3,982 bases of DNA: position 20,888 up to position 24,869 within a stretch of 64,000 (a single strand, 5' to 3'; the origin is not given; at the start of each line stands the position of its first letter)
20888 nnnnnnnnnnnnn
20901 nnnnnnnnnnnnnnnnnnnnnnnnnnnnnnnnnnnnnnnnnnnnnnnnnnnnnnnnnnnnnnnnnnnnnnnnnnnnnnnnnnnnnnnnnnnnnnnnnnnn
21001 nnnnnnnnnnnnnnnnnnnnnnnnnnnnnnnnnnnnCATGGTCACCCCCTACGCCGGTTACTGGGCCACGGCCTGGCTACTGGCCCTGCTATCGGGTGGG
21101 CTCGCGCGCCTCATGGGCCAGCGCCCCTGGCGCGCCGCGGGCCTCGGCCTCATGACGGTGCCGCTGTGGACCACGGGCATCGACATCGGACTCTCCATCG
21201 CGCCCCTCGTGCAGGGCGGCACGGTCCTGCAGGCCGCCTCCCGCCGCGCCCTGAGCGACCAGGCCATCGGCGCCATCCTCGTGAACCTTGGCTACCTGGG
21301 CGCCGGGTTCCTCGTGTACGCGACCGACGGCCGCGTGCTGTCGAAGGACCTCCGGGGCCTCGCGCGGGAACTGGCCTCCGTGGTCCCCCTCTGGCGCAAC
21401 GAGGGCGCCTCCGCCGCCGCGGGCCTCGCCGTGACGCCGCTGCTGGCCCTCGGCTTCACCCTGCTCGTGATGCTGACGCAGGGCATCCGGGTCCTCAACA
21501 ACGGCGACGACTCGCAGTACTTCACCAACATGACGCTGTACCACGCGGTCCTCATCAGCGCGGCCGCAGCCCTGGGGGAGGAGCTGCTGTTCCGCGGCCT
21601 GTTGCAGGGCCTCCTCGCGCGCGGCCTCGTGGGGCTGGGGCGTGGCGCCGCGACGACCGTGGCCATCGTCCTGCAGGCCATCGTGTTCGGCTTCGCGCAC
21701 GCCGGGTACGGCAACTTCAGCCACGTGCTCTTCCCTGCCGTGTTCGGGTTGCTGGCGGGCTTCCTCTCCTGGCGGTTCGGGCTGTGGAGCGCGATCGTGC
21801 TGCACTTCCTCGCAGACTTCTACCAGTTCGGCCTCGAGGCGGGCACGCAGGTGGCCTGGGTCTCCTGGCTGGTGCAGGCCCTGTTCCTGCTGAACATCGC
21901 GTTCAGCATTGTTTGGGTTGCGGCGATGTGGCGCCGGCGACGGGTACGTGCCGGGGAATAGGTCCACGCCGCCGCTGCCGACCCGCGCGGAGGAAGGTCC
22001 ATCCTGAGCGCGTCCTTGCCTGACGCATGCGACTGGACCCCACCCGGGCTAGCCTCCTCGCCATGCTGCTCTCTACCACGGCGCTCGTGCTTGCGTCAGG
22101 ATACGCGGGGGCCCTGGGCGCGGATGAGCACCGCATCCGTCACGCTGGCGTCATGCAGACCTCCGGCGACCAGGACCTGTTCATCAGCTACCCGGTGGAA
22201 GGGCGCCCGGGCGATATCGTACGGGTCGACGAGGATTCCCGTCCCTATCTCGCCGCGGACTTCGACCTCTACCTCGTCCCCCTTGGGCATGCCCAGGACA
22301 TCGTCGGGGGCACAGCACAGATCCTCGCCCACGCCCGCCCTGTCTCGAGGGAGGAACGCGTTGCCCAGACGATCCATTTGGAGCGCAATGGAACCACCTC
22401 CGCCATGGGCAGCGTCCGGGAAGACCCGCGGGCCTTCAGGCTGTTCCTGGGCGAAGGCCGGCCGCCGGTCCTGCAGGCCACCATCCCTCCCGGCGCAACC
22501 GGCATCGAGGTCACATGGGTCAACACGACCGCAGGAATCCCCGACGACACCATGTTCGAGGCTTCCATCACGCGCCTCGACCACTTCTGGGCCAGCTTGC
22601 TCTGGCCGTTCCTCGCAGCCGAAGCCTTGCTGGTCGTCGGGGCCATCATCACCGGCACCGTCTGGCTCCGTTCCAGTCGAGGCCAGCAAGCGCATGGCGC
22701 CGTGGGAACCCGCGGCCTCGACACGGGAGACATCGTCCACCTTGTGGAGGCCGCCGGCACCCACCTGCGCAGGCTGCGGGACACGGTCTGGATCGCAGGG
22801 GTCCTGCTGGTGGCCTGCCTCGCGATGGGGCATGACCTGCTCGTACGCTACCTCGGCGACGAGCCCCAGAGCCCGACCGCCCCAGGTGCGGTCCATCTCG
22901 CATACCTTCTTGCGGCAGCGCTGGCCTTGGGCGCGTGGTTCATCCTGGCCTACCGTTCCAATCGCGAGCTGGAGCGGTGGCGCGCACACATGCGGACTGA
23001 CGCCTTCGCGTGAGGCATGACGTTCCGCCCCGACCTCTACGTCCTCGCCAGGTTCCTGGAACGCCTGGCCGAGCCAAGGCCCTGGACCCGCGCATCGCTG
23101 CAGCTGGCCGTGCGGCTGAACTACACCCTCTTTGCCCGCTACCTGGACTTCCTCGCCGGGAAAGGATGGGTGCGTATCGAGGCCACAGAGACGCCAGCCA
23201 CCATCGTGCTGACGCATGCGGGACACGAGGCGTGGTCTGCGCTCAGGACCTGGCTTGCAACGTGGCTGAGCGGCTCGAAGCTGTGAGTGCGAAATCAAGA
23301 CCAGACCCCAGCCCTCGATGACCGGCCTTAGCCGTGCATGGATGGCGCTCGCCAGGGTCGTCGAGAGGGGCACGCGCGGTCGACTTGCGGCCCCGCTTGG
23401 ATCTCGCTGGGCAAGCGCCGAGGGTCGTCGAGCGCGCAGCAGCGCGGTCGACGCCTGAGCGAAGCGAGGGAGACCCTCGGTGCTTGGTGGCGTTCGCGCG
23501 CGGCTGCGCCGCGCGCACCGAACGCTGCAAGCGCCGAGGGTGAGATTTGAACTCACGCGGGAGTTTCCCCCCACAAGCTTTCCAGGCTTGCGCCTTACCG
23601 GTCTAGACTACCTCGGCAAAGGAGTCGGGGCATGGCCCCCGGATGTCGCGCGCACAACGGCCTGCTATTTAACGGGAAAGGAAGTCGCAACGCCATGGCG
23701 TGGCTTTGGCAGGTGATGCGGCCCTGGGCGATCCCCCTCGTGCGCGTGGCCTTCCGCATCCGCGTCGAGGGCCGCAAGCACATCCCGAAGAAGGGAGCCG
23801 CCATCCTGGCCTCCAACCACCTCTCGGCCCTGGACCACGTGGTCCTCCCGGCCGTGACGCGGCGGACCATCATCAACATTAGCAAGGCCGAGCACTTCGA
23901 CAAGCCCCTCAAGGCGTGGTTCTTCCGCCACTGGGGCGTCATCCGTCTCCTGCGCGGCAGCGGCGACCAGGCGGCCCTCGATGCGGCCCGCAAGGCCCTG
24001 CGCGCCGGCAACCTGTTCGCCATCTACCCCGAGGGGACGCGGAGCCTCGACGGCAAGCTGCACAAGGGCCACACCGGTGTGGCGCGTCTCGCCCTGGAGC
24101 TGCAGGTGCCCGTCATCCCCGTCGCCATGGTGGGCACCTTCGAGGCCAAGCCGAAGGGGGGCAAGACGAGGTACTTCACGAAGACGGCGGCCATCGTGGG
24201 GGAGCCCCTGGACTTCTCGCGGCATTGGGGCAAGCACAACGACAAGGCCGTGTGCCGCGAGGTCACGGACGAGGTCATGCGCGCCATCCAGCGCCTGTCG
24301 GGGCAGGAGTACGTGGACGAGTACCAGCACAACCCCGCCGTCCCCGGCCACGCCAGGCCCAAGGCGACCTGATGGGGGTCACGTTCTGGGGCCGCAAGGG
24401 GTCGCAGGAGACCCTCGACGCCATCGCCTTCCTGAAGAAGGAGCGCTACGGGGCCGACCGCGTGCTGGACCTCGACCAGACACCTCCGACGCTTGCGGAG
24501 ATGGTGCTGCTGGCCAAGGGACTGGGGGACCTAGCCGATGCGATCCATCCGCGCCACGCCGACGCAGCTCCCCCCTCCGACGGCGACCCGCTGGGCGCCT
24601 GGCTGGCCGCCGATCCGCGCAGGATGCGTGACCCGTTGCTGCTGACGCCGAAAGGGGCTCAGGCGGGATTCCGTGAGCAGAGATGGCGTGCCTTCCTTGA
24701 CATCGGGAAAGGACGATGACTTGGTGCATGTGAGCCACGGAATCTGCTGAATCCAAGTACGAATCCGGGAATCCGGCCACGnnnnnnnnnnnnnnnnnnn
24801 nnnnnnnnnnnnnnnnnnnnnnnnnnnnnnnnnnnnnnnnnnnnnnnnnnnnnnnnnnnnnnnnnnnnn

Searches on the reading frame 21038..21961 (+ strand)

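Call 4: search_protein_families(library=pfam, proteins=[window:21038-21961:+], max_evalue=0.01)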
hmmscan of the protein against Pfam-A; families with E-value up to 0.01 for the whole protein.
window:21038-21961:+ (307 aa): 1 family
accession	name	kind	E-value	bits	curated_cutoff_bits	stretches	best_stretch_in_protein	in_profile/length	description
PF02517.21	Rce1-like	-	6.3e-15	55.7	22.4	1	166-261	4-92/93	Type II CAAX prenyl endopeptidase Rce1-like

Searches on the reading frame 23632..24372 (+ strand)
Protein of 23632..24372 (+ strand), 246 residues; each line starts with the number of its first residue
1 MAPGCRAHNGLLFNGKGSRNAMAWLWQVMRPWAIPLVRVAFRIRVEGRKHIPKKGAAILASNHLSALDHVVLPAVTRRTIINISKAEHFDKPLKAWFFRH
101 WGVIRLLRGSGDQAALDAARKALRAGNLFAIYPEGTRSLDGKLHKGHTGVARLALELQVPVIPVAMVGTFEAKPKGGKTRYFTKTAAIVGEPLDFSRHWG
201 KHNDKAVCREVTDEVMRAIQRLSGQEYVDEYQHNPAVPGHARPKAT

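Call 4: search_protein_families(library=pfam, proteins=[window:23632-24372:+], max_evalue=0.01)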
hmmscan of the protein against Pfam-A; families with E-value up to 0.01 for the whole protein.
window:23632-24372:+ (246 aa): 1 family
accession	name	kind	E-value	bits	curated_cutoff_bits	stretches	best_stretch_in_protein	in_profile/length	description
PF01553.26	Acyltransferase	-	2.5e-29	102.2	23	1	42-166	1-131/132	Acyltransferase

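Call 5: search_protein_families(library=ncbifam, proteins=[window:23632-24372:+], max_evalue=0.01)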
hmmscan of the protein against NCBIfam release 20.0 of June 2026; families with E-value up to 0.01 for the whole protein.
window:23632-24372:+ (246 aa): 9 families
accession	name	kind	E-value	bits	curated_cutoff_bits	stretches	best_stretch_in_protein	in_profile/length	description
NF006386.0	PRK08633.1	equivalog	1.2e-27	96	1221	1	30-232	416-612/1147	acyl-[ACP]--phospholipid O-acyltransferase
TIGR00530.1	AGP_acyltrn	subfamily_domain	4.2e-22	78.3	102.95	1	42-166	3-129/130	1-acylglycerol-3-phosphate O-acyltransferase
NF005291.0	PRK06814.1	equivalog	8.4e-09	33.9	1349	1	27-169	425-566/1140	acyl-[ACP]--phospholipid O-acyltransferase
NF052553.1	LyOrLpactfOlsABRUA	equivalog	9.1e-07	28.3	300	1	38-141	50-150/263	lyso-ornithine lipid O-acyltransferase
NF005959.0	PRK08043.1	equivalog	2e-05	23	886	1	36-169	9-140/719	bifunctional acyl-ACP--phospholipid O-acyltransferase/long-chain-fatty-acid--ACP ligase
NF052552.1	LyOrLpactfOlsARHOCB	equivalog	9.1e-05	21.6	300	1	37-141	71-170/271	lyso-ornithine lipid O-acyltransferase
NF010621.0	PRK14014.1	domain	0.00039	19.6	186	1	20-80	53-112/301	acetyltransferase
NF058536.1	LPAAT_acyl_YihG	equivalog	0.00065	19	260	1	20-80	48-107/290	1-acylglycerol-3-phosphate O-acyltransferase, YihG family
NF011593.0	PRK15018.1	equivalog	0.0011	18.8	501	1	41-169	49-182/245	1-acylglycerol-3-phosphate O-acyltransferase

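Call 16: find_homologous_proteins(query=window:23632-24372:+)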
Query window:23632-24372:+ (246 aa): 7983 proteins with E <= 0.001 among 8000 candidates; the best 120 are listed.
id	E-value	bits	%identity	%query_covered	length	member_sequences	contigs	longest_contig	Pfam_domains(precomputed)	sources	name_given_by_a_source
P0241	1.3e-148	511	100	91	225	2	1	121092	PF01553.27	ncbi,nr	ncbi:MAG TPA: lysophospholipid acyltransferase family protein [Candidatus Thermoplasmatota archaeon]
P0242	3.3e-138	477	92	90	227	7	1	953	PF01553.27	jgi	jgi:1-acyl-sn-glycerol-3-phosphate acyltransferase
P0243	1.8e-132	459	87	91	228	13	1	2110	PF01553.27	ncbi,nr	ncbi:MAG TPA: lysophospholipid acyltransferase family protein [Candidatus Thermoplasmatota archaeon]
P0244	9.3e-124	430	85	88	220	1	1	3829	PF01553.27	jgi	-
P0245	3.8e-119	415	82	88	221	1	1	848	PF01553.27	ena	-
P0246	3.9e-119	415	78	95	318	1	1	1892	PF01553.27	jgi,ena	-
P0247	7.2e-118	411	78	90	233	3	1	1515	PF01553.27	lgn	-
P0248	1.0e-117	410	78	91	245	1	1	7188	PF01553.27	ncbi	ncbi:MAG: lysophospholipid acyltransferase family protein [Thermoplasmatota archaeon]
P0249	1.3e-117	410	79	90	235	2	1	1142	PF01553.27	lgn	-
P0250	1.7e-117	410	79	90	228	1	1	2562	PF01553.27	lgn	-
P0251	3.3e-117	409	78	91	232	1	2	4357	PF01553.27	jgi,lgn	jgi:1-acyl-sn-glycerol-3-phosphate acyltransferase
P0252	3.6e-117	408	79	90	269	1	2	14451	PF01553.27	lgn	-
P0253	2.9e-116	405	79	89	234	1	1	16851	PF01553.27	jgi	-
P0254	1.0e-115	404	80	88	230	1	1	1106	PF01553.27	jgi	jgi:1-acyl-sn-glycerol-3-phosphate acyltransferase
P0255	1.2e-115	403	81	88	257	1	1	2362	PF01553.27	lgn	-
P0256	1.2e-115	403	76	90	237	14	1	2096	PF01553.27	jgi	jgi:1-acyl-sn-glycerol-3-phosphate acyltransferase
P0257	1.7e-115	403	78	89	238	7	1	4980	PF01553.27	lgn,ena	-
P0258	3.2e-115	402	77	90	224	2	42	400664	PF01553.27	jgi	jgi:1-acyl-sn-glycerol-3-phosphate acyltransferase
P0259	5.3e-115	401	76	90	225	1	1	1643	PF01553.27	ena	-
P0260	8.6e-115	401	77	92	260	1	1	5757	PF01553.27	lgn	-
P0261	2.2e-114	399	75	91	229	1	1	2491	PF01553.27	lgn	-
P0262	2.5e-114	399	77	89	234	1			PF01553.27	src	-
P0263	3.8e-114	399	77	89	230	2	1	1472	PF01553.27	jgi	jgi:1-acyl-sn-glycerol-3-phosphate acyltransferase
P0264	3.8e-114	399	79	89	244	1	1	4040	PF01553.27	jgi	jgi:1-acyl-sn-glycerol-3-phosphate acyltransferase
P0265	6.0e-114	398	78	89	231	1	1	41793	PF01553.27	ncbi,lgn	ncbi:MAG: lysophospholipid acyltransferase family protein [bacterium]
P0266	6.8e-114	398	76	91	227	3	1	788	PF01553.27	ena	-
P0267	1.1e-113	397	76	90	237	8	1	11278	PF01553.27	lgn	-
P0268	1.4e-113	397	76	90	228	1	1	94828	PF01553.27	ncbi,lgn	-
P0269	1.6e-113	396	76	90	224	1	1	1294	PF01553.27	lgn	-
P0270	1.9e-113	396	76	90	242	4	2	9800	PF01553.27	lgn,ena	-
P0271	9.4e-113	394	77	90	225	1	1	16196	PF01553.27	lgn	-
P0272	1.2e-112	394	74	91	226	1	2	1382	PF01553.27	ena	-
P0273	1.6e-112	393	75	91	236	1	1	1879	PF01553.27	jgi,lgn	jgi:1-acyl-sn-glycerol-3-phosphate acyltransferase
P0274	2.8e-112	392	79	87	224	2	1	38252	PF01553.27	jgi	jgi:1-acyl-sn-glycerol-3-phosphate acyltransferase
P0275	3.5e-112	392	75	90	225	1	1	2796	PF01553.27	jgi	jgi:1-acyl-sn-glycerol-3-phosphate acyltransferase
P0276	4.4e-112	392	78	88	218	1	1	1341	PF01553.27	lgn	-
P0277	7.5e-112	391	76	91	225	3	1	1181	PF01553.27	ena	-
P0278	5.0e-111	388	76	90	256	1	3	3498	PF01553.27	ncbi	-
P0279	5.3e-111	388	75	89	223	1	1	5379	PF01553.27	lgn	-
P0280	5.6e-111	388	75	90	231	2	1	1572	PF01553.27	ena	-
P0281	6.9e-111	388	78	88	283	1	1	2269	PF01553.27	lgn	-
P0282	1.8e-110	386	75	91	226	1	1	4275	PF01553.27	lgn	-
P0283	6.7e-110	385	76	89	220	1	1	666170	PF01553.27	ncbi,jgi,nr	ncbi:MAG: 1-acyl-sn-glycerol-3-phosphate acyltransferase [Thermoplasmata archaeon]|jgi:1-acyl-sn-gly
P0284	6.9e-110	385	74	90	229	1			PF01553.27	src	-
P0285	7.4e-110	384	75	91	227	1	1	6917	PF01553.27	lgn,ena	-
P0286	1.2e-109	384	73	91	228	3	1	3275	PF01553.27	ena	-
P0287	1.5e-109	383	73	89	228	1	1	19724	PF01553.27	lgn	-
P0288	2.4e-109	383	76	88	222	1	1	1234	PF01553.27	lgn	-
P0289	2.8e-109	383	74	89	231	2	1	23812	PF01553.27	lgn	-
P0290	3.7e-109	382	75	91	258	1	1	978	PF01553.27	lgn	-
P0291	5.8e-109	382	73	91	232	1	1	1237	PF01553.27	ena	-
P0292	3.4e-108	379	76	88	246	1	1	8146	PF01553.27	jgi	-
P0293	8.0e-108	378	75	90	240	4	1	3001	PF01553.27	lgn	-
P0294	9.1e-108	378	74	90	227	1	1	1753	PF01553.27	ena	-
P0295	1.1e-107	377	78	86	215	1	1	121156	PF01553.27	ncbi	ncbi:MAG: lysophospholipid acyltransferase family protein [Thermoplasmatota archaeon]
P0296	2.0e-107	376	74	90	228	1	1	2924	PF01553.27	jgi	jgi:1-acyl-sn-glycerol-3-phosphate acyltransferase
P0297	4.7e-107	375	75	91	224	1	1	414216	PF01553.27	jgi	jgi:1-acyl-sn-glycerol-3-phosphate acyltransferase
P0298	1.1e-106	374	76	85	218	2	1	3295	PF01553.27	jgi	jgi:1-acyl-sn-glycerol-3-phosphate acyltransferase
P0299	1.3e-106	374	71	90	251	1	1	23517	PF01553.27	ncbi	-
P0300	4.0e-106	372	72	90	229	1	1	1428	PF01553.27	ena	-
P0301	1.1e-105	371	73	91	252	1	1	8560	PF01553.27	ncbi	-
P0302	2.5e-105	370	75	87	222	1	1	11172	PF01553.27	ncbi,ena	-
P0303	3.1e-105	369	73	91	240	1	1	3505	PF01553.27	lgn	-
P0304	5.4e-105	369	71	91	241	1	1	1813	PF01553.27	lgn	-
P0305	8.5e-105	368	73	90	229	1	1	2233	PF01553.27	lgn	-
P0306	1.7e-104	367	73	90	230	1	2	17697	PF01553.27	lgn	-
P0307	5.6e-104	365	73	90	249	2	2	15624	PF01553.27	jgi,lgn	jgi:1-acyl-sn-glycerol-3-phosphate acyltransferase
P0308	6.6e-104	365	71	91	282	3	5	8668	PF01553.27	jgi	jgi:1-acyl-sn-glycerol-3-phosphate acyltransferase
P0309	2.0e-103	363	72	91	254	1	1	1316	PF01553.27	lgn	-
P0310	2.6e-103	363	72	88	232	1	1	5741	PF01553.27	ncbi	-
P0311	3.4e-103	363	70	91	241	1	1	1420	PF01553.27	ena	-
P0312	3.6e-103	363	72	91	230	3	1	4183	PF01553.27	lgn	-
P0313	6.2e-103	362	73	90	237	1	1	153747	PF01553.27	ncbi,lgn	-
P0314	9.4e-103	361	71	91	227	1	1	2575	PF01553.27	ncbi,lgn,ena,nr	ncbi:MAG TPA: lysophospholipid acyltransferase family protein [Candidatus Thermoplasmatota archaeon]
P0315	7.9e-102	358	70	89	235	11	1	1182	PF01553.27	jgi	jgi:1-acyl-sn-glycerol-3-phosphate acyltransferase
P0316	1.2e-101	358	76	84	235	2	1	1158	PF01553.27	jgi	jgi:1-acyl-sn-glycerol-3-phosphate acyltransferase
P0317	6.2e-101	355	70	91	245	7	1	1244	PF01553.27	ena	-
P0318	6.5e-101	355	72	90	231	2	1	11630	PF01553.27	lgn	-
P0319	9.6e-101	355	73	90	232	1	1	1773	PF01553.27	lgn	-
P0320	4.4e-100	352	71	89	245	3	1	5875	PF01553.27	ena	-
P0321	1.5e-99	351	69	90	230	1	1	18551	PF01553.27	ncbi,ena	-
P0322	5.1e-99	349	68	90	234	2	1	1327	PF01553.27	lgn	-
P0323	6.5e-99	349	70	90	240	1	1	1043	PF01553.27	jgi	jgi:1-acyl-sn-glycerol-3-phosphate acyltransferase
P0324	8.5e-98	345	68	87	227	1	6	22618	PF01553.27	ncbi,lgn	-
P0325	8.6e-98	345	69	91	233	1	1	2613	PF01553.27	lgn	-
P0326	9.8e-98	345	63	98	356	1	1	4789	PF01553.27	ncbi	-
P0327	6.4e-97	342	67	91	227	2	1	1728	PF01553.27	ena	-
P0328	2.1e-96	340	70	89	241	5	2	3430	PF01553.27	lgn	-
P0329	2.2e-96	340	69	87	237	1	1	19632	PF01553.27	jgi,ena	-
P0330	2.3e-96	340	69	87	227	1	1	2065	PF01553.27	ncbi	-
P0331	2.5e-95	337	77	78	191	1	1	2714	PF01553.27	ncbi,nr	ncbi:MAG TPA: lysophospholipid acyltransferase family protein, partial [Candidatus Thermoplasmatota 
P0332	3.5e-95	336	69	88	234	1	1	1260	PF01553.27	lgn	-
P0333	6.6e-95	335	66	90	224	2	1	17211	PF01553.27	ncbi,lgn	ncbi:MAG: lysophospholipid acyltransferase family protein [Thermoplasmatota archaeon]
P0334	5.6e-94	332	68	87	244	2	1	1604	PF01553.27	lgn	-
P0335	1.7e-93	331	69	84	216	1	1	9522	PF01553.27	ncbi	-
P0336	4.3e-93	330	67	87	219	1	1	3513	PF01553.27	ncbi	-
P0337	7.6e-93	329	66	87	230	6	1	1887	PF01553.27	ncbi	-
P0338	9.8e-93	328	78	75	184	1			PF01553.27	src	-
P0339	2.0e-92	327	76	76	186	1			PF01553.27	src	-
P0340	1.3e-91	325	67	87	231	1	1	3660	PF01553.27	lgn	-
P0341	1.0e-90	322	66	87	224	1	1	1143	PF01553.27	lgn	-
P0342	3.3e-90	320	67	87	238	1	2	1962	PF01553.27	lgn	-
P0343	1.2e-88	315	65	90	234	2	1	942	PF01553.27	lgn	-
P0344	2.3e-88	314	65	87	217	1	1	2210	PF01553.27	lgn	-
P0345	2.5e-88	314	65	87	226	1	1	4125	PF01553.27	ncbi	-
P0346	3.2e-88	314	65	87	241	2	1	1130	PF01553.27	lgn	-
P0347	9.8e-88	312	63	90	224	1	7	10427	PF01553.27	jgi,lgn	jgi:1-acyl-sn-glycerol-3-phosphate acyltransferase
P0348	1.5e-87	311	63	90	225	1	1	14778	PF01553.27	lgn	-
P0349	2.3e-87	311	65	87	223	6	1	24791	PF01553.27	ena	-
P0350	3.0e-87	310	67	84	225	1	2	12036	PF01553.27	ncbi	-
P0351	3.4e-86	307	64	87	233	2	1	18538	PF01553.27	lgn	-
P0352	4.6e-86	307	63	87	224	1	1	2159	PF01553.27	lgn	-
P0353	7.4e-86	306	76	70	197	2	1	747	PF01553.27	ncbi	-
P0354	3.0e-85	304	61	90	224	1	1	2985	PF01553.27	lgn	-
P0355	4.8e-84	300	63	87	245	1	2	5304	PF01553.27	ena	-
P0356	2.3e-83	298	79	67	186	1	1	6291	PF01553.27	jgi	jgi:1-acyl-sn-glycerol-3-phosphate acyltransferase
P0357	4.6e-83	297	63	89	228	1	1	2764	PF01553.27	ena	-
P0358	7.1e-83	296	64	88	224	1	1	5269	PF01553.27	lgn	-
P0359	1.6e-82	295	62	87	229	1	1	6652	PF01553.27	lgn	-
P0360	1.9e-82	295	64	87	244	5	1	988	PF01553.27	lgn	-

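Call 35: search_solved_structures(query=window:23695-24372:+, max_evalue=0.01, show_alignments=1)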
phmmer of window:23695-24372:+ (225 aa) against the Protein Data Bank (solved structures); distinct sequences matched with E-value up to 0.01: 1.
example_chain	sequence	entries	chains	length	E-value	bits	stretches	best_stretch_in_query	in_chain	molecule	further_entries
5kym_A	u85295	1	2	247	3.8e-15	59.5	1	22-201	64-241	1-acyl-sn-glycerol-3-phosphate acyltransferase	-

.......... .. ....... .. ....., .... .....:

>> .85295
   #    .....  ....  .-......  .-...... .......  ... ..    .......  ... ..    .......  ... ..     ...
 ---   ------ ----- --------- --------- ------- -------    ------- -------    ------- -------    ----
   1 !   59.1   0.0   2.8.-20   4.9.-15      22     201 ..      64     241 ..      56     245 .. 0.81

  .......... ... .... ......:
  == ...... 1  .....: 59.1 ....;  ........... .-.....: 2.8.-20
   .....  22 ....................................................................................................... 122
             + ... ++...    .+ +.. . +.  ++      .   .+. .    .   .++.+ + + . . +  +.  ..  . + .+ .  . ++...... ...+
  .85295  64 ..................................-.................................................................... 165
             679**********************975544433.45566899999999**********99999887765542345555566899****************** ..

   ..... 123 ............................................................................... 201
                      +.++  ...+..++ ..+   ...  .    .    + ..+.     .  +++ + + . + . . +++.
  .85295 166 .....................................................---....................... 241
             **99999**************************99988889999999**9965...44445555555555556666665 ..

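Call 41: find_encoding_contigs(protein=P0241, flank=10000, max_places=2)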
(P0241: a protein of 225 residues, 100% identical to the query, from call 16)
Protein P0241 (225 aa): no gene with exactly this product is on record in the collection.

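Call 42: find_encoding_contigs(protein=P0283, flank=7000, max_places=1)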
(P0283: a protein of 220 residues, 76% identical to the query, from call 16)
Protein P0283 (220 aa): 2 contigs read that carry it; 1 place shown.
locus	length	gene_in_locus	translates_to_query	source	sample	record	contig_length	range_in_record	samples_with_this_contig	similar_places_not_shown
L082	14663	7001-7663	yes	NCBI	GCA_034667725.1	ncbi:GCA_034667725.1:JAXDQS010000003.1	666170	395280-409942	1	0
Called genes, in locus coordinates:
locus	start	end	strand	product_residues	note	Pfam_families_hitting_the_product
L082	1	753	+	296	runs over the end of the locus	PF00487:FA_desaturase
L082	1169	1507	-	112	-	-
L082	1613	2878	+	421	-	PF05221:AdoHcyase, PF02826:2-Hacid_dh_C, PF00670:AdoHcyase_NAD, PF07991:KARI_N (weak)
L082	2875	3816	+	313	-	PF00294:PfkB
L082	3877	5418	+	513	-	-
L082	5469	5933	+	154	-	PF00578:AhpC-TSA, PF08534:Redoxin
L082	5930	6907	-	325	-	PF01186:Lysyl_oxidase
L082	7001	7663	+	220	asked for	PF01553:Acyltransferase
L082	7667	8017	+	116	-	-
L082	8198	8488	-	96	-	PF01948:PyrI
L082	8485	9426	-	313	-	PF02729:OTCace_N, PF00185:OTCace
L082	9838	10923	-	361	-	-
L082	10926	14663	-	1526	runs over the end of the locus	PF17963:Big_9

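Call 43: find_encoding_contigs(protein=P0313, flank=7000, max_places=1)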
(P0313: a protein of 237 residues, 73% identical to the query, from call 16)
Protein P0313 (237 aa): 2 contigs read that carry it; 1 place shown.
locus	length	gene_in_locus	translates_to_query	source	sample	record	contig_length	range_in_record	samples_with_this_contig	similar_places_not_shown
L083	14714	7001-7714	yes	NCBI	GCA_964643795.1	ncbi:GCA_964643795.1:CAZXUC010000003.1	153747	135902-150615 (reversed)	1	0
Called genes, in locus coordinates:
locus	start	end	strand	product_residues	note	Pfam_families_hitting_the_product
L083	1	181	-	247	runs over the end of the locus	PF13189:Cytidylate_kin2, PF13207:AAA_17, PF13238:AAA_18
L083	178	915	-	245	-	PF01956:EMC3_TMCO1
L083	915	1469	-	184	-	PF13238:AAA_18, PF13671:AAA_33 (weak), PF13207:AAA_17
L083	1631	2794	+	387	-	PF01963:TraB_PrgY_gumN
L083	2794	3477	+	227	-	PF02163:Peptidase_M50 (faint)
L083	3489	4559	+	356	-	PF00512:HisKA, PF02518:HATPase_c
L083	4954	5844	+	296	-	PF02729:OTCace_N, PF00185:OTCace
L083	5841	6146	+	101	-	PF01948:PyrI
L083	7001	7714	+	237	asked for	PF01553:Acyltransferase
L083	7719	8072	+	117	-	-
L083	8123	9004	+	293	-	PF01261:AP_endonuc_2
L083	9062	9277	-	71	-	-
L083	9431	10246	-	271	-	PF01873:eIF-5_eIF-2B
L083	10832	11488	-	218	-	PF28422:CCDC89 (weak)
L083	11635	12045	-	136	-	PF08808:RES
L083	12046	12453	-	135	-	PF20432:Xre-like-HTH (weak), PF09722:Xre_MbcA_ParS_C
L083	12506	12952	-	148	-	-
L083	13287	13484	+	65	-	-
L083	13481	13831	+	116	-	-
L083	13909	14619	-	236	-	-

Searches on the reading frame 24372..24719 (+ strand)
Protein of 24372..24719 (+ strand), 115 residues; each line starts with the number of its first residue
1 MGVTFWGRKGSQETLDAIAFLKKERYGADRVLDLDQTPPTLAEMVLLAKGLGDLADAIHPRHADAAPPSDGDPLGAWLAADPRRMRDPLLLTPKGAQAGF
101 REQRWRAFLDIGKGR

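Call 65: search_protein_families(library=ncbifam, proteins=[window:24372-24719:+], max_evalue=0.001)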
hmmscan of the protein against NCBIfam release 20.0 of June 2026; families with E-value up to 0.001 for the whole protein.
window:24372-24719:+ (115 aa): 0 families
